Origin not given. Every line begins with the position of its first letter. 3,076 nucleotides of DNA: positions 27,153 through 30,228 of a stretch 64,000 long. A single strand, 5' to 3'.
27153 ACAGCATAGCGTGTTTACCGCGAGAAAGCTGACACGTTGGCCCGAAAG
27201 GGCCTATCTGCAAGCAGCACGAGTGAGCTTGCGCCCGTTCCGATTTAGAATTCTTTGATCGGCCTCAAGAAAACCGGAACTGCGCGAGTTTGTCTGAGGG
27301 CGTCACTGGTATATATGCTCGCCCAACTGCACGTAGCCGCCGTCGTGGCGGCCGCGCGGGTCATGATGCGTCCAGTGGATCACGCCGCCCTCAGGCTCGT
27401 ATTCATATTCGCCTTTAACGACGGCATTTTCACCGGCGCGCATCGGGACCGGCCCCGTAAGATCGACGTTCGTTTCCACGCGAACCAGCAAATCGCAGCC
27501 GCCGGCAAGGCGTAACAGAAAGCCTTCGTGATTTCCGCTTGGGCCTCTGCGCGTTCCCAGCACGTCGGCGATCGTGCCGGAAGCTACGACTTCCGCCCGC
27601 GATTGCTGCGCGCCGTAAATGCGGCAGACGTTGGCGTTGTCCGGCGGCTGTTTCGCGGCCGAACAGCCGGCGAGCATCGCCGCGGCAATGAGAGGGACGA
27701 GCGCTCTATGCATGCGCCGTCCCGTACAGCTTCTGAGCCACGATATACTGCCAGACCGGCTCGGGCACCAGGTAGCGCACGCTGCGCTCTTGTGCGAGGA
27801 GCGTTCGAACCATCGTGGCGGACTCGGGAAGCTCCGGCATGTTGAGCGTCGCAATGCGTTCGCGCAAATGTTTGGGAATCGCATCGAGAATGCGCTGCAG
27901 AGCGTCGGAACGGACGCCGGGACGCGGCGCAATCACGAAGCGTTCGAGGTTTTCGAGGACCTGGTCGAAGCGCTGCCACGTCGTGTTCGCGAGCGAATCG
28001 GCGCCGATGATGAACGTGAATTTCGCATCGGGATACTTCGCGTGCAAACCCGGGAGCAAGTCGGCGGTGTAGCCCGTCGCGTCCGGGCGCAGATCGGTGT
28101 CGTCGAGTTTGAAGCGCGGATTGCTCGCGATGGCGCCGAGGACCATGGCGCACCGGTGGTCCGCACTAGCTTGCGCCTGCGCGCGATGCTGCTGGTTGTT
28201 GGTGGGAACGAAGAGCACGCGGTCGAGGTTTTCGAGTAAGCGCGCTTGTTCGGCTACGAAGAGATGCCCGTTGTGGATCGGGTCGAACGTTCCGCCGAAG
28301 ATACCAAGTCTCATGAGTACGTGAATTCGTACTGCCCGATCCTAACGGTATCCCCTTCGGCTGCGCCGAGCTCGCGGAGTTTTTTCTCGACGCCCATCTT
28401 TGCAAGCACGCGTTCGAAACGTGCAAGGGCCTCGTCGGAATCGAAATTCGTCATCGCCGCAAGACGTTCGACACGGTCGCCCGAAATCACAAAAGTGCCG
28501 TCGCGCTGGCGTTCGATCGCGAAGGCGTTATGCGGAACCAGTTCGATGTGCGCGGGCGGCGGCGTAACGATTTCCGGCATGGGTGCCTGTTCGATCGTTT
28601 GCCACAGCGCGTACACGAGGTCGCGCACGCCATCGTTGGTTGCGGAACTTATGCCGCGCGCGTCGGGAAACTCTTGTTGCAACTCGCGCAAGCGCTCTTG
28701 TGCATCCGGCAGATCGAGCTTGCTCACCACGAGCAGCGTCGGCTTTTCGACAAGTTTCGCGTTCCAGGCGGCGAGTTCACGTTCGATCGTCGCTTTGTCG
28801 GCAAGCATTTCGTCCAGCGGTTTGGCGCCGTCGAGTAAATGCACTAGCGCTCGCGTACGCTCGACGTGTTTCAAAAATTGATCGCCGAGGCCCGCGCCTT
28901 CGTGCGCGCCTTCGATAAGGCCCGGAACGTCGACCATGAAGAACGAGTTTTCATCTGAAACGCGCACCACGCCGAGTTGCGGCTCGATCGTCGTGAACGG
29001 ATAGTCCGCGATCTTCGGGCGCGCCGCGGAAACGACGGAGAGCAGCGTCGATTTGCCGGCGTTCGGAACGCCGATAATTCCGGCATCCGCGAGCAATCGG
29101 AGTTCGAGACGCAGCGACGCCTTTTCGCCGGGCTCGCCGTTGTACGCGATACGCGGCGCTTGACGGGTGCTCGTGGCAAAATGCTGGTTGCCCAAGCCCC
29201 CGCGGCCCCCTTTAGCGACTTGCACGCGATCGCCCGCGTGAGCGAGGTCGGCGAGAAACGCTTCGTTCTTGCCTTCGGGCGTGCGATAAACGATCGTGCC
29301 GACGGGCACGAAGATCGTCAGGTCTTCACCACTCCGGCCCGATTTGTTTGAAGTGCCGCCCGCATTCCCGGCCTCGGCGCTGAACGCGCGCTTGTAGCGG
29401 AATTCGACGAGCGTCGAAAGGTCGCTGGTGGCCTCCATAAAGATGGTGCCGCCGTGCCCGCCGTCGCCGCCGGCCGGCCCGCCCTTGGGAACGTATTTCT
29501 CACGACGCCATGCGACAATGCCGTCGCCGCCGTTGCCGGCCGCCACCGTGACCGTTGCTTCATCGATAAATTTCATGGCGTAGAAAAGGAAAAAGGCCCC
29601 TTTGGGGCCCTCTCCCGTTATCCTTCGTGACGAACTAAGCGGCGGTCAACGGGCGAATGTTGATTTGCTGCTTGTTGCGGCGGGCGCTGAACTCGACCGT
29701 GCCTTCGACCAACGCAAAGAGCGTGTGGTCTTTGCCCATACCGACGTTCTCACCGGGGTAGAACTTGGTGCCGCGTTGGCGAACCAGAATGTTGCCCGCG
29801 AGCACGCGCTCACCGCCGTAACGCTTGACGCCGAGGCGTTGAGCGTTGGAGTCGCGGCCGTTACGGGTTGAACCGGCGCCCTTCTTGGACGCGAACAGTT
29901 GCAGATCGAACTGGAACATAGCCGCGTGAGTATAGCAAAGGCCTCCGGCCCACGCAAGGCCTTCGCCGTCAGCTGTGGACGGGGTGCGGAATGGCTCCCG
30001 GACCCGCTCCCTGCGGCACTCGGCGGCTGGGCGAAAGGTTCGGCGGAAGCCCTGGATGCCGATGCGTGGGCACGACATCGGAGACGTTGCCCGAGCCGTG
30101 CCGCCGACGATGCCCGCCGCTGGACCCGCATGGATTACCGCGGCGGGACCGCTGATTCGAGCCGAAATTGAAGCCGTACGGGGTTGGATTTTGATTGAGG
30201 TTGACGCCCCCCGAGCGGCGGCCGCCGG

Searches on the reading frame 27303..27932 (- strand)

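Call 58: search_protein_families(library=pfam, proteins=[window:27303-27932:-], max_evalue=0.0001)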
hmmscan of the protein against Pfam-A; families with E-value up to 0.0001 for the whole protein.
window:27303-27932:- (209 aa): 1 family
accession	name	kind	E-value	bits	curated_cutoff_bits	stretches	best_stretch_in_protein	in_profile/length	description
PF11948.15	DUF3465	-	1.1e-17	64.6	25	1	97-209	14-124/124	Protein of unknown function (DUF3465)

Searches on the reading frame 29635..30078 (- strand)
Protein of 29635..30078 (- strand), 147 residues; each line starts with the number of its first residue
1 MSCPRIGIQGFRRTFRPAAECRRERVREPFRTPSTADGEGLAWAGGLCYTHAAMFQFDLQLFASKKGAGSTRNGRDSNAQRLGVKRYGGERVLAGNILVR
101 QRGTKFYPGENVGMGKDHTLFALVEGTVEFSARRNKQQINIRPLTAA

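Call 58: search_protein_families(library=pfam, proteins=[window:29635-30078:-], max_evalue=0.0001)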
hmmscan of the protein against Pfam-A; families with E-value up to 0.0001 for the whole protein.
window:29635-30078:- (147 aa): 1 family
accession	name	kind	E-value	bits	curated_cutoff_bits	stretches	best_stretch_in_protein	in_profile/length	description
PF01016.24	Ribosomal_L27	-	1.1e-38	131.6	20.5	1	63-141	1-79/79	Ribosomal L27 protein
